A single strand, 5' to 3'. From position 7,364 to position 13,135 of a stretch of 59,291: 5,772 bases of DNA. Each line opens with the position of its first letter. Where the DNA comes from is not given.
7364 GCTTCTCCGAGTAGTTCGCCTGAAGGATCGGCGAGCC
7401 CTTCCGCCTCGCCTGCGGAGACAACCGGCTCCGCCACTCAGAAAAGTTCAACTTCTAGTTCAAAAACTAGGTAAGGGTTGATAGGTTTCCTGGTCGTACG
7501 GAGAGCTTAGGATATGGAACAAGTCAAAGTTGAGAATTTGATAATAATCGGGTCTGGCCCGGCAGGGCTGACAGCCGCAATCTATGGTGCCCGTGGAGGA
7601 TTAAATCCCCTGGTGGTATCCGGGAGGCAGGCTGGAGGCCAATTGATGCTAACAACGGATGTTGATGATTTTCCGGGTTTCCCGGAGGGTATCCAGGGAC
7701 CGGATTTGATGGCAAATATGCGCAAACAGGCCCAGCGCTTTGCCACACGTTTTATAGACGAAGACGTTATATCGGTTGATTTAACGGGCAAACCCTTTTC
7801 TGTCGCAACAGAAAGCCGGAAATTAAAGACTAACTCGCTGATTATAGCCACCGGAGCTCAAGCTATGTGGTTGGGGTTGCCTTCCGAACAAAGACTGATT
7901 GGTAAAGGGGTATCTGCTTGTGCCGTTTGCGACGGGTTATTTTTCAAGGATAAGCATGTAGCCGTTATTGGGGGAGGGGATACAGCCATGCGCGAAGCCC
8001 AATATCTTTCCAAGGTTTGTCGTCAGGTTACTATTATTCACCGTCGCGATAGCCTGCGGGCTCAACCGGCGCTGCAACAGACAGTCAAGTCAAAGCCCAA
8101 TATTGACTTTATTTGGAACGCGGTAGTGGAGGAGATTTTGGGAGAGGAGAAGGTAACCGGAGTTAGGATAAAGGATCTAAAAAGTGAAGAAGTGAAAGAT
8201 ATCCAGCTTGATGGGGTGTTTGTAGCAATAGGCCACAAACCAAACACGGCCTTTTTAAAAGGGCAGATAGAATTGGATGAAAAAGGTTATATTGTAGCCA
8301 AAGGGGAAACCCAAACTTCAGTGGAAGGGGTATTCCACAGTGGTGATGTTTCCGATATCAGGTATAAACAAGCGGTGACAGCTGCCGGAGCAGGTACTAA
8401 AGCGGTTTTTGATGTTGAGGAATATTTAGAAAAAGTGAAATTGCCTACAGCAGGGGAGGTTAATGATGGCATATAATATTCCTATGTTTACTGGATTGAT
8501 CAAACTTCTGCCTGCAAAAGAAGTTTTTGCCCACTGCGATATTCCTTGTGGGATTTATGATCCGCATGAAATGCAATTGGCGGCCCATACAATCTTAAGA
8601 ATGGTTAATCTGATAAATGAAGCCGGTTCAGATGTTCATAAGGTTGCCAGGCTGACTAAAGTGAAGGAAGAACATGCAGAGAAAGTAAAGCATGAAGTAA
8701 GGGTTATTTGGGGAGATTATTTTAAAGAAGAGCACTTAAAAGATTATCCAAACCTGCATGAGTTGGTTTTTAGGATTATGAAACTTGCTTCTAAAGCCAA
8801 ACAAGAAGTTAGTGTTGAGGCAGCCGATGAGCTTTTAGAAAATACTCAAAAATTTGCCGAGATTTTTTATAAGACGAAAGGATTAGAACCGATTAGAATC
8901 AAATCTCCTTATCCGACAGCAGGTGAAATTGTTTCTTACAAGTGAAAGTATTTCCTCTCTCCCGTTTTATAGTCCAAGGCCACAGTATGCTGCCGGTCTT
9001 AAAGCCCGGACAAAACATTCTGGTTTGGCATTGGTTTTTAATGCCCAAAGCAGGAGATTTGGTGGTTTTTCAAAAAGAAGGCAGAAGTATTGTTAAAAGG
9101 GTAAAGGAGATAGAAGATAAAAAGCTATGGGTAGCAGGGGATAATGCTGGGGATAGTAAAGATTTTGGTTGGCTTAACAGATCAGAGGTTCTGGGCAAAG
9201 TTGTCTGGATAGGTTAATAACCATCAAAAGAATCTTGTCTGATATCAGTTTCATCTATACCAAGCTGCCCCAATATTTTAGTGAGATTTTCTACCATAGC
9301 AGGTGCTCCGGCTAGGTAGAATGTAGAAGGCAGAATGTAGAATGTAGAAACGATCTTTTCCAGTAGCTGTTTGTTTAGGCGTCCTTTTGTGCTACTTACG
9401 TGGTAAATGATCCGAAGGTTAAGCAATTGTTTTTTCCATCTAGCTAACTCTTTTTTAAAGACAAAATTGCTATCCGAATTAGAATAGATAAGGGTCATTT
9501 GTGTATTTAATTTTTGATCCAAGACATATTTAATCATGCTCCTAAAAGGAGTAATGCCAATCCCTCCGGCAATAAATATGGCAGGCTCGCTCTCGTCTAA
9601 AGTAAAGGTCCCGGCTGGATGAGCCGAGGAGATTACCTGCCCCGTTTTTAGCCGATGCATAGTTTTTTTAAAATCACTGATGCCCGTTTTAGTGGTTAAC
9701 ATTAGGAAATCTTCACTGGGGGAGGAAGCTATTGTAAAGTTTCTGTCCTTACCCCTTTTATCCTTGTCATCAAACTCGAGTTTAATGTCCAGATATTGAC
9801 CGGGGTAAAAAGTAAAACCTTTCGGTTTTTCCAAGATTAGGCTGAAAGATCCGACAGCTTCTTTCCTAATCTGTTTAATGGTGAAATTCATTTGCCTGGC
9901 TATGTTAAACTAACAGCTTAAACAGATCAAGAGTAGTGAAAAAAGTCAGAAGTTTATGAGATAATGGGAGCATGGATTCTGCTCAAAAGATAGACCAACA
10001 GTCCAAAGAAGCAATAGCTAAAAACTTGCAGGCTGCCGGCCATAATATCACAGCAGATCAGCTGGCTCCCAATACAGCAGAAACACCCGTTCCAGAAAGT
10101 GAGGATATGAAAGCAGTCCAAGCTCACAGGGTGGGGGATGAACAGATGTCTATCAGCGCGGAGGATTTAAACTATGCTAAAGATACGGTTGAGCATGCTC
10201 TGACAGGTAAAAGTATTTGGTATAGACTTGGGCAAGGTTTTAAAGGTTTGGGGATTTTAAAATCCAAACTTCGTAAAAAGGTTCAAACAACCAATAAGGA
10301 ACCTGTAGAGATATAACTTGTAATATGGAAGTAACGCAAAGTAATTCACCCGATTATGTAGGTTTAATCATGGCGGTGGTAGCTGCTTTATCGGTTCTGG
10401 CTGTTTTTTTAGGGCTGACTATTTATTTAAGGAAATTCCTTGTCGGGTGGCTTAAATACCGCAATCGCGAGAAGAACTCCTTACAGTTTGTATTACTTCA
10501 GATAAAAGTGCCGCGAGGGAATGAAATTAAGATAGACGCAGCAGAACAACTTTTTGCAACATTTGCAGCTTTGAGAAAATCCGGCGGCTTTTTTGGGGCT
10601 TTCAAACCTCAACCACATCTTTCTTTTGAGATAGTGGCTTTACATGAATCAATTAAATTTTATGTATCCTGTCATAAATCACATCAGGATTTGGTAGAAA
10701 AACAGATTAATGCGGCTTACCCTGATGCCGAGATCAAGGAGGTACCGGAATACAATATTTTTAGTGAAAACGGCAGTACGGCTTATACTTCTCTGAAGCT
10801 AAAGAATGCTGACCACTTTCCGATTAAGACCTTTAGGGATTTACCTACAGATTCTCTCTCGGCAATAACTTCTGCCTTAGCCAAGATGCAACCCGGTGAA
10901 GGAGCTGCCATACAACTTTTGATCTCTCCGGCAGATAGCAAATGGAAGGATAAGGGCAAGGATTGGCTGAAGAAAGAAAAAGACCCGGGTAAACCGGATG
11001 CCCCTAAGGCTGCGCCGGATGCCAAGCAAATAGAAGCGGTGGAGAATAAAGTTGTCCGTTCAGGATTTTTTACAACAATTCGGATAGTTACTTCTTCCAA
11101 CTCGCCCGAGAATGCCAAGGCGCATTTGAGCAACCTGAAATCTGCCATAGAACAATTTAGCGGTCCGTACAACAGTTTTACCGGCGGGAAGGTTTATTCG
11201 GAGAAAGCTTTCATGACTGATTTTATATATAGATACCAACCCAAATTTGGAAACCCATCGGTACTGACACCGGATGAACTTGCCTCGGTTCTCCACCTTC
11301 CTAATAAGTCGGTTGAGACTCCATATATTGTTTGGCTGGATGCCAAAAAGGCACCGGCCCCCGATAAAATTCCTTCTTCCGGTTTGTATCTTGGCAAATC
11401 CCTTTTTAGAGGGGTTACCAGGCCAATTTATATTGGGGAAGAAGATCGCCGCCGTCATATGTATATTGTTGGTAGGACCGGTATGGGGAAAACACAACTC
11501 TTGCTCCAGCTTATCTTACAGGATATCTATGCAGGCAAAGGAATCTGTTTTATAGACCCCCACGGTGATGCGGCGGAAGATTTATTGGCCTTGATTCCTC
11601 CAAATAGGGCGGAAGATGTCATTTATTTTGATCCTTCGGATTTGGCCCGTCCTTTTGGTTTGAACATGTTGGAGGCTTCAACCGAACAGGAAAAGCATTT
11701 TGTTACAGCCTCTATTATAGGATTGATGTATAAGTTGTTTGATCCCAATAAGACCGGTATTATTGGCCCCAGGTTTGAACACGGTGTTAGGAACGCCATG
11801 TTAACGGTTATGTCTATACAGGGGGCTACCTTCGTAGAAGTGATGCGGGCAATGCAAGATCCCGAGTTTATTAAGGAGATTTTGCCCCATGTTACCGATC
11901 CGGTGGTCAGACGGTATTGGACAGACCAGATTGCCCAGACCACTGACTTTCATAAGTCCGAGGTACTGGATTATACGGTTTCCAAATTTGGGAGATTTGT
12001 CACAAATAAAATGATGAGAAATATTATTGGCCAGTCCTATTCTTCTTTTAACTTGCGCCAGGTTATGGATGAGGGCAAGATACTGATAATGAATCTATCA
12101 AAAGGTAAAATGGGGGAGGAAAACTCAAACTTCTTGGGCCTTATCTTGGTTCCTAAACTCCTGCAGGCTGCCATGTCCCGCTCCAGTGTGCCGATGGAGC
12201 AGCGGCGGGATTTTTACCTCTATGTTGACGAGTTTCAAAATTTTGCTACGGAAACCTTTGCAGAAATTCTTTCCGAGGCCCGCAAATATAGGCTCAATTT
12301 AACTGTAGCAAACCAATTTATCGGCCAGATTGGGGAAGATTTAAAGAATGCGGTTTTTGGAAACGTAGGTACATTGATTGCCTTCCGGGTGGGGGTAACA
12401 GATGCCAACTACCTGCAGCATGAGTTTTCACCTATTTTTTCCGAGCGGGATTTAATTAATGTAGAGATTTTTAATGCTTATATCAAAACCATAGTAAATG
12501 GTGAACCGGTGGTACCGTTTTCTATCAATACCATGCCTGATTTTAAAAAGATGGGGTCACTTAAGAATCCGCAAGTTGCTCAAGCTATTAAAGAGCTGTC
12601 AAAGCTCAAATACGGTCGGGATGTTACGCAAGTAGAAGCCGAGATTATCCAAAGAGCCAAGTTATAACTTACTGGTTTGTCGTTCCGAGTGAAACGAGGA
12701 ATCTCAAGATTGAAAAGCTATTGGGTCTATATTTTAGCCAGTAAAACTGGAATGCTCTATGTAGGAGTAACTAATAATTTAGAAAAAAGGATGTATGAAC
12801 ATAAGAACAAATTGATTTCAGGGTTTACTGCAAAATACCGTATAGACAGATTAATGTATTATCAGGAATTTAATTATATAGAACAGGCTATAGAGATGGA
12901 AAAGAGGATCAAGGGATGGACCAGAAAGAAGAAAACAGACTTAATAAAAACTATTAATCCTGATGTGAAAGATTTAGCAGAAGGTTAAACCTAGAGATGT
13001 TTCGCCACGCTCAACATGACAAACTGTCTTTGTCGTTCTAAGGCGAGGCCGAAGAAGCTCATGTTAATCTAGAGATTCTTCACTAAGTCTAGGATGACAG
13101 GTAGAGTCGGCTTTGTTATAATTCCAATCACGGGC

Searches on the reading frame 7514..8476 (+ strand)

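Call 15: search_protein_families(library=ncbifam, proteins=[window:7514-8476:+], max_evalue=0.00001)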
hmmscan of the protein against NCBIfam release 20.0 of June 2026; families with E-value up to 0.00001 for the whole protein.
window:7514-8476:+ (320 aa): 53 families (the best 25 are shown)
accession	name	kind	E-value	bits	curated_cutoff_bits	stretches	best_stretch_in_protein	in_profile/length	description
TIGR01292.1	TRX_reduct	equivalog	6.8e-120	399.4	343.45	1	8-305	2-300/300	thioredoxin-disulfide reductase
NF007614.0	PRK10262.1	equivalog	8e-90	301.2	644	1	2-307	2-316/321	thioredoxin-disulfide reductase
TIGR03143.1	AhpF_homolog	hypoth_equivalog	2.1e-79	267.6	687.65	1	6-309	4-312/555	putative alkyl hydroperoxide reductase F subunit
TIGR03140.1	AhpF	equivalog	2.5e-76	257.3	502.9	1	3-304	209-511/515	alkyl hydroperoxide reductase subunit F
TIGR01350.1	lipoamide_DH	equivalog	2.2e-21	76.1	408.8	1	96-295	120-323/461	dihydrolipoyl dehydrogenase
TIGR04018.1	Bthiol_YpdA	hypoth_equivalog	1e-19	70.5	339.9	1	83-280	91-289/316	YpdA family putative bacillithiol disulfide reductase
TIGR03385.1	CoA_CoA_reduc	equivalog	2.6e-18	66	578.8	1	83-285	77-288/439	CoA-disulfide reductase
TIGR02053.1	MerA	equivalog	3.4e-16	59.3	454.45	1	80-297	113-324/465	mercury(II) reductase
NF009410.0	PRK12771.1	subfamily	2.1e-15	56.3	516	1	145-310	267-450/566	NAD(P)-binding protein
NF009414.0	PRK12778.1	equivalog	2.5e-15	55.8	1103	1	146-307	570-751/752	bifunctional dihydroorotate dehydrogenase B NAD binding subunit/NADPH-dependent glutamate synthase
TIGR03315.1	Se_ygfK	equivalog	1.7e-14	52.3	835.3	1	8-300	539-834/1012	putative selenate reductase subunit YgfK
NF004947.0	PRK06292.2-5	equivalog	2.1e-14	53.3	592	1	94-280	120-310/474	dihydrolipoyl dehydrogenase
NF005572.0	PRK07251.1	equivalog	2.5e-14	52.8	537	1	97-280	110-293/438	FAD-containing oxidoreductase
NF009409.0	PRK12770.1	subfamily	3e-14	52.9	343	1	145-307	172-352/360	putative glutamate synthase subunit beta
TIGR01316.1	gltA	equivalog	6.5e-14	51.6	471.75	1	146-305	272-449/449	NADPH-dependent glutamate synthase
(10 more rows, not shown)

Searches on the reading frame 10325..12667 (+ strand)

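Call 10: search_protein_families(library=pfam, proteins=[window:10325-12667:+], max_evalue=0.001)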
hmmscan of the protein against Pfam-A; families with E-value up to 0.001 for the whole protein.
window:10325-12667:+ (780 aa): 3 families
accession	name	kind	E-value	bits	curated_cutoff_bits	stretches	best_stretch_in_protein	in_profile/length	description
PF01935.23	DUF87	-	4.3e-06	27.4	23.2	1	367-446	13-103/220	Helicase HerA, central domain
PF10412.15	TrwB_AAD_bind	-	2.1e-05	24.1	20.5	0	374-422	13-61/387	Type IV secretion-system coupling protein DNA-binding domain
PF12696.13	TraG-D_C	-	0.00015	22.1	22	1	631-704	3-78/126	TraM recognition site of TraD and TraG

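Call 11: search_protein_families(library=phrogs, proteins=[window:10325-12667:+], max_evalue=0.001)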
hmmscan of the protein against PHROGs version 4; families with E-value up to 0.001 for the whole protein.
window:10325-12667:+ (780 aa): 3 families
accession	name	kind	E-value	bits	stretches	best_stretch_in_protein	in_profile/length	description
phrog_5156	-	unknown function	1.2e-90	305.8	2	234-778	263-808/824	-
phrog_7035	-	unknown function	1.8e-12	47.5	2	350-418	185-255/969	-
phrog_2666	-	head and packaging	9.9e-05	22.2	0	375-418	320-363/555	terminase large subunit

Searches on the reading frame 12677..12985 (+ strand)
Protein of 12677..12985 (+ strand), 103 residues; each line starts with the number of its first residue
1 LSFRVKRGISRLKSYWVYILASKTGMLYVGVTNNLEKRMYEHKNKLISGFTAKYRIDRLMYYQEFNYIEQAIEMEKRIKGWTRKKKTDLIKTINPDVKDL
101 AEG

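Call 92: search_protein_families(library=pfam, proteins=[window:12677-12985:+], max_evalue=0.01)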
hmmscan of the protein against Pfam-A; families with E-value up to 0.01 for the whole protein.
window:12677-12985:+ (103 aa): 2 families
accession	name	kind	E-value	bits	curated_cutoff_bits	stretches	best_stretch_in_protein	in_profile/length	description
PF01541.30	GIY-YIG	-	7.4e-17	61.9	22.6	1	15-86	2-76/78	GIY-YIG catalytic domain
PF10544.15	T5orf172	-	0.00053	20.9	20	1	16-79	2-64/101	T5orf172 domain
